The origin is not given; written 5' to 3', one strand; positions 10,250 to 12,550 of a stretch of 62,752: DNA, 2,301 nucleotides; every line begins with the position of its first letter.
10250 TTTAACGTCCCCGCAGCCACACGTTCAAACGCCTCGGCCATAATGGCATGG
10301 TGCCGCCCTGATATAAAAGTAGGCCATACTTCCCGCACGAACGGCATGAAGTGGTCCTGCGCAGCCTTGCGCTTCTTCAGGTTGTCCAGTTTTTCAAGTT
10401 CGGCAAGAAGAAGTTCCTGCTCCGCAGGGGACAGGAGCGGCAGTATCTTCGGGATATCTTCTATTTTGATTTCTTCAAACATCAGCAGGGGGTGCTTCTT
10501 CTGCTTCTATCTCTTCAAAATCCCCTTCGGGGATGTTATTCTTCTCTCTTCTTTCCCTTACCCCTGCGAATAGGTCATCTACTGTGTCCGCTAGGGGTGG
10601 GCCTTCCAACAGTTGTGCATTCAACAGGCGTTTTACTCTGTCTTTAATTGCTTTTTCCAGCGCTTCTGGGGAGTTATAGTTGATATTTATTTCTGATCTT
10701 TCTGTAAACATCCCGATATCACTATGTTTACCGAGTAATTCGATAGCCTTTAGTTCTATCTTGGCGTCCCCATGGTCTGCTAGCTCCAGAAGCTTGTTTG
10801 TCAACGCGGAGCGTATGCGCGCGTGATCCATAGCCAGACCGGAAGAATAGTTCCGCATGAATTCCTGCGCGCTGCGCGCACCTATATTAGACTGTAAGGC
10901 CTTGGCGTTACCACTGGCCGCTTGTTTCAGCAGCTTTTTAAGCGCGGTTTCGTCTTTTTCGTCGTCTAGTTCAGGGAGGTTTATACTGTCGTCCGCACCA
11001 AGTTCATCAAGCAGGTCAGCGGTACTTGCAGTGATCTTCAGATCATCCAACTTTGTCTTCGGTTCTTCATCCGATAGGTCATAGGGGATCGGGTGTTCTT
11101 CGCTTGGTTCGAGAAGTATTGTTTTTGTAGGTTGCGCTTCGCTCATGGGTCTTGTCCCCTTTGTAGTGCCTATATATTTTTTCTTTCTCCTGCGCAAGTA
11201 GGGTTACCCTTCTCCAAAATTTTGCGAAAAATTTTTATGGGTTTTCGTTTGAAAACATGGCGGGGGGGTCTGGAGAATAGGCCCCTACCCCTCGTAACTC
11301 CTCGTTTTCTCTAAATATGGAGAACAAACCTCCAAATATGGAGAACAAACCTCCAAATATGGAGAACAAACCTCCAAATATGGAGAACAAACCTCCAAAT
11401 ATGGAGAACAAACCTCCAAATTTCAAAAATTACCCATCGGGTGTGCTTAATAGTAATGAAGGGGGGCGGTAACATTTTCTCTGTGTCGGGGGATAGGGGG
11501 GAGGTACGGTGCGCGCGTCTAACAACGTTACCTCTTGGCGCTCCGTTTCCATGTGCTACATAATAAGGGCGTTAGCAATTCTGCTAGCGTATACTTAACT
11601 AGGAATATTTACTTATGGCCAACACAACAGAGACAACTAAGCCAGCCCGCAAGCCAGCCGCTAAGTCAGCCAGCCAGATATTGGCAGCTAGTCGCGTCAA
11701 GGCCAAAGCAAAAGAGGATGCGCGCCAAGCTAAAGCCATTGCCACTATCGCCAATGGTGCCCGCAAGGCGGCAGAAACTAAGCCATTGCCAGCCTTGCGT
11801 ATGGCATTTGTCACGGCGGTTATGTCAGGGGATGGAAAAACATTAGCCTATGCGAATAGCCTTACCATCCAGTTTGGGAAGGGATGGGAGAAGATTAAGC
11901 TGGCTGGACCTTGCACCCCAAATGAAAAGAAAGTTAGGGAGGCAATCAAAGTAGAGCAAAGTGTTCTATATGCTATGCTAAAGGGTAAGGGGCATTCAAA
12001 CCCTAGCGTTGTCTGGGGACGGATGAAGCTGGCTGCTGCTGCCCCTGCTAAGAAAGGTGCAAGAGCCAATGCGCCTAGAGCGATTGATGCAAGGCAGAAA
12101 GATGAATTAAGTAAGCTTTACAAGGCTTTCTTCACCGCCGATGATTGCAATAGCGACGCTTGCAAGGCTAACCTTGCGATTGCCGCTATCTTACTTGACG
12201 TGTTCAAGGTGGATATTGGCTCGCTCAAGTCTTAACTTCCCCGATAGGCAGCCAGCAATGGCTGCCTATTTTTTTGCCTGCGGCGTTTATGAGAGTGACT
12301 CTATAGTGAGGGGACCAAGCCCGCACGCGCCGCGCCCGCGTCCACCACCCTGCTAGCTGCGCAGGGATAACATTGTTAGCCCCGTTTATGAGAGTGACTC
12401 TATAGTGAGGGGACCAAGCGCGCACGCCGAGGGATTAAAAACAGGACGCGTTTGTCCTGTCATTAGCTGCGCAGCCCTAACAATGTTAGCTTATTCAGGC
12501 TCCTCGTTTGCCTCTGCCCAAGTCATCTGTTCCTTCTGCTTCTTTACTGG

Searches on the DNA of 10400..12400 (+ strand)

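Call 4: search_dna_similar(query=window:10400-12400:+, collection=phages, mode=near, max_rows=30)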
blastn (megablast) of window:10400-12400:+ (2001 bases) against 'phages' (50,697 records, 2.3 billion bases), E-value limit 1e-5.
No match.

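Call 66: search_rna_families(source=window, start=10900, end=12000, threshold=evalue, max_evalue=1)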
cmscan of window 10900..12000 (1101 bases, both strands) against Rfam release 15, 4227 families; matches with E-value up to 1: 5.
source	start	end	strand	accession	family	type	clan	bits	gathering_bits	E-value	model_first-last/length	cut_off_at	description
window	11331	11405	-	RF00963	mir-642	Gene; miRNA;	-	26.1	90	0.054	1-83/83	no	mir-642 microRNA precursor family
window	11305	11368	+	RF03955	MIR2934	Gene; miRNA;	-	21.1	100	0.5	26-88/113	no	MIR2934 microRNA precursor family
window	11251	11308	+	RF03486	mir-3940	Gene; miRNA;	-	21.1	84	0.55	1-92/92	no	mir-3940 microRNA precursor family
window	11237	11369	+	RF01824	RUF20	Gene;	-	16.5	60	0.19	1-425/425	no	RNA of unknown function 20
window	11165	11256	-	RF02081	STnc550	Gene; sRNA;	-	14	48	0.96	203-304/388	no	Enterobacterial sRNA STnc550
